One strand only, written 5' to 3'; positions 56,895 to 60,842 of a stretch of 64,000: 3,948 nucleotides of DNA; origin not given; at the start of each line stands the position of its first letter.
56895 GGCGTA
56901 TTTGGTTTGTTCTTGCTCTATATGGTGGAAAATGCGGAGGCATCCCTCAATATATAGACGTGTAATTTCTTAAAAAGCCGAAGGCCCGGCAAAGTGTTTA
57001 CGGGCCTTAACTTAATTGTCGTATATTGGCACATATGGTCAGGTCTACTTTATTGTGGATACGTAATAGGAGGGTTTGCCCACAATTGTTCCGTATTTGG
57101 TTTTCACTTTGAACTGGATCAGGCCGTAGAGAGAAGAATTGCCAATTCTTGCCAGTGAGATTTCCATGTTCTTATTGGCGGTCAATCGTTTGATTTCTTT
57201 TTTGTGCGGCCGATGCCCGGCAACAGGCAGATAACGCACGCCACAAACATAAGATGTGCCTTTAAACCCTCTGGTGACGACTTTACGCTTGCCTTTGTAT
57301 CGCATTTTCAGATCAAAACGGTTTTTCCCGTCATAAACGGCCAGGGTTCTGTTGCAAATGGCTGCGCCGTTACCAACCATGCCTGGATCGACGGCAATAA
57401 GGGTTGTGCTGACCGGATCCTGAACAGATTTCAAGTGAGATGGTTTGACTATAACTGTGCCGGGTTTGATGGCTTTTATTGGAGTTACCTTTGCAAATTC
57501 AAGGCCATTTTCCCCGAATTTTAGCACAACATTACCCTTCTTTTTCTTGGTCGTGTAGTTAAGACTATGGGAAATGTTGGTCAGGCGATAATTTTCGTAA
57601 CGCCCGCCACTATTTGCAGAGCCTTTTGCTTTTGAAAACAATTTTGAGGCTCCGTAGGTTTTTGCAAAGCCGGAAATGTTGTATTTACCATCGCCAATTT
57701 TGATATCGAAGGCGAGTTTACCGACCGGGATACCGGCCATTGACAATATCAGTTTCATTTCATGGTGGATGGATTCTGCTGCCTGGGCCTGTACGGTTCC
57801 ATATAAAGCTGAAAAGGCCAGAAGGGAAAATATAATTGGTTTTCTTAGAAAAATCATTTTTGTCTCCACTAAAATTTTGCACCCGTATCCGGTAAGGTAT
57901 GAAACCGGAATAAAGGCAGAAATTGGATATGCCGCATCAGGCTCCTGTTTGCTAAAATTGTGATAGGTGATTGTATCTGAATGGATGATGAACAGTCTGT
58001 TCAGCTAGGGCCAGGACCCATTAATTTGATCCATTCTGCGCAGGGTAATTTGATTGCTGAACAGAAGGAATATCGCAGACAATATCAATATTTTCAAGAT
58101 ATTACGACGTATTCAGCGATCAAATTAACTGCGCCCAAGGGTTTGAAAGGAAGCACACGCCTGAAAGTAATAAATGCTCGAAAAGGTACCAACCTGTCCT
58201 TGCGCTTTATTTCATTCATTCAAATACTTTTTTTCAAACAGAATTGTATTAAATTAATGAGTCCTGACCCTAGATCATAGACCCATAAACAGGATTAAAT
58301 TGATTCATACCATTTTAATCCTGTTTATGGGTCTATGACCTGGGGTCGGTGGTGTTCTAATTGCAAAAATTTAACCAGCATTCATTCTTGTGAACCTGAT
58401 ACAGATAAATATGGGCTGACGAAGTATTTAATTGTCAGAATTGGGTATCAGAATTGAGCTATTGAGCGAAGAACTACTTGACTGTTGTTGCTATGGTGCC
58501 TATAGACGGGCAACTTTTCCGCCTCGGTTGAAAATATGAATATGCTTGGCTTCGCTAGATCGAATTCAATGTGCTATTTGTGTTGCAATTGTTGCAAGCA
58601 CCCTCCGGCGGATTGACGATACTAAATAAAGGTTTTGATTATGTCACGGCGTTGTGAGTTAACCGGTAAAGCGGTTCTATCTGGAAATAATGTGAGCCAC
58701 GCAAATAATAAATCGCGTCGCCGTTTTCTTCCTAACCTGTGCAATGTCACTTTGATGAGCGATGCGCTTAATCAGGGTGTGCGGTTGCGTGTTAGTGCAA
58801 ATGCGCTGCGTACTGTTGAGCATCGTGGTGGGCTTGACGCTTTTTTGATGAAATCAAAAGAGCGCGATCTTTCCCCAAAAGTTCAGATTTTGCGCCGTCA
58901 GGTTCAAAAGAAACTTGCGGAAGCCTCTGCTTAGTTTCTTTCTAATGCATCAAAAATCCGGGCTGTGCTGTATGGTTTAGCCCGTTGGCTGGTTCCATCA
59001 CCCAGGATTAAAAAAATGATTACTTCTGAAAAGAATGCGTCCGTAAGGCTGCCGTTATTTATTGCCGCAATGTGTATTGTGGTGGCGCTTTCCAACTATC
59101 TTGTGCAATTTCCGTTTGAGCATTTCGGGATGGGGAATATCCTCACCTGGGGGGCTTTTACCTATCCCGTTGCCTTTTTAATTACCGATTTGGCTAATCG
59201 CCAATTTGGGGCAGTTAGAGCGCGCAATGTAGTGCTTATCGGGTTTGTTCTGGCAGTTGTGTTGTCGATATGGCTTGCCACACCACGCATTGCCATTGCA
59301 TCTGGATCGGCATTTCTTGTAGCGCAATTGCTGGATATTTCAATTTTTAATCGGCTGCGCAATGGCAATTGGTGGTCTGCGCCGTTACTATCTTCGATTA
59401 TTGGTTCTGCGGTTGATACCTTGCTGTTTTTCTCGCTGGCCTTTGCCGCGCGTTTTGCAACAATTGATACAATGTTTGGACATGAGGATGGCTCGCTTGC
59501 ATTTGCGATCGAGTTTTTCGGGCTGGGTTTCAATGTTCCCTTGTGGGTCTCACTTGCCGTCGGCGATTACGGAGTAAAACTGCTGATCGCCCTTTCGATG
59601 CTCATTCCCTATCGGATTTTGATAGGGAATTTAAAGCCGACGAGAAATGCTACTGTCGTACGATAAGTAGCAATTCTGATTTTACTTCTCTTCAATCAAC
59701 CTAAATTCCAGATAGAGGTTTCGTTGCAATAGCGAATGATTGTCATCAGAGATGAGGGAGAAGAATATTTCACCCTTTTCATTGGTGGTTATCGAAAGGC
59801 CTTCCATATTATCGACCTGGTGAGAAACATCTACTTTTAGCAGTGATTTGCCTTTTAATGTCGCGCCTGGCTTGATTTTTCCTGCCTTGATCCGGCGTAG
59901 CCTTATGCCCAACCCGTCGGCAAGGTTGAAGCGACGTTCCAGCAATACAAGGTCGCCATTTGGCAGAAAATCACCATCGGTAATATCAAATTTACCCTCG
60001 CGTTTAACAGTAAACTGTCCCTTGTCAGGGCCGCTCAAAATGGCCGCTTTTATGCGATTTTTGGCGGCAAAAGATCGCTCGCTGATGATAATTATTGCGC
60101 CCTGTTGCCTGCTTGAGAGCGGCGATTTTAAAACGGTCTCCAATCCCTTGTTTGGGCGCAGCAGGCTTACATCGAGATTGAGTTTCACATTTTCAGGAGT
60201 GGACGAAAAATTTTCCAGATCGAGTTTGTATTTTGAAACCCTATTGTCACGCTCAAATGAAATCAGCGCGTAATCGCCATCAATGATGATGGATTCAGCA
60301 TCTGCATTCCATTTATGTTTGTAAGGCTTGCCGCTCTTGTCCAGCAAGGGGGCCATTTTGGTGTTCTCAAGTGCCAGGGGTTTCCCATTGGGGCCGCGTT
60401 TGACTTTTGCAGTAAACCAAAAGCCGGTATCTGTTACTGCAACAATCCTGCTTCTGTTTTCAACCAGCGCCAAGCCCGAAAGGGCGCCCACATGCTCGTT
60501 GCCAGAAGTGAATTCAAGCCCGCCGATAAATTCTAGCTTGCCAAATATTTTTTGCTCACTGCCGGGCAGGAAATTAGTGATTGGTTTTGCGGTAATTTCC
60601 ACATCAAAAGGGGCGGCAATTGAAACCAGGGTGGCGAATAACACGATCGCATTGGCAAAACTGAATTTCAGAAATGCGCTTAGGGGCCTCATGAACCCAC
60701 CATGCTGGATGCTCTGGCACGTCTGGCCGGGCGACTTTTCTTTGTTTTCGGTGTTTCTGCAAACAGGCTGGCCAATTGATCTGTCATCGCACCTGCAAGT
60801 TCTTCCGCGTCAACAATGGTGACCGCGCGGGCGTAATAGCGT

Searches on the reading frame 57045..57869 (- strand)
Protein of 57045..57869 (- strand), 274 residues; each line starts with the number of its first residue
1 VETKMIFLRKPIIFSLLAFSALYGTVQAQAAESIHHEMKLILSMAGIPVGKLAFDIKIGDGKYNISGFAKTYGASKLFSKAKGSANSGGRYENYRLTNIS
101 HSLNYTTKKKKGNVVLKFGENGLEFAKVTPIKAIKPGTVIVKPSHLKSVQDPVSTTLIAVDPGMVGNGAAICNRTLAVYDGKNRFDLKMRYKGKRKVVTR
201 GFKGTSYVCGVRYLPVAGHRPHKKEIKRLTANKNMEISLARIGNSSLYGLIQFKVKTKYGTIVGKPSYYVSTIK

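Call 36: search_protein_families(library=pfam, proteins=[window:57045-57869:-], max_evalue=0.001)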
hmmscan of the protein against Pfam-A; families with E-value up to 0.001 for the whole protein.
window:57045-57869:- (274 aa): 1 family
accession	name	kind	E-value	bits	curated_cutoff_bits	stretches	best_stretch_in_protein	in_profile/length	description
PF11306.15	DUF3108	-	1.4e-11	45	26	1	43-263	5-205/209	Protein of unknown function (DUF3108)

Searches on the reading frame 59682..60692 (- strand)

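Call 36: search_protein_families(library=pfam, proteins=[window:59682-60692:-], max_evalue=0.001)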
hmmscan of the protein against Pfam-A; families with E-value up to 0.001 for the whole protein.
window:59682-60692:- (336 aa): 1 family
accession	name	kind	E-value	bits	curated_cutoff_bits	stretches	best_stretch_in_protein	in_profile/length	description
PF13449.12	Phytase-like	-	7.6e-37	128.2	27.6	1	67-319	2-284/284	Esterase-like activity of phytase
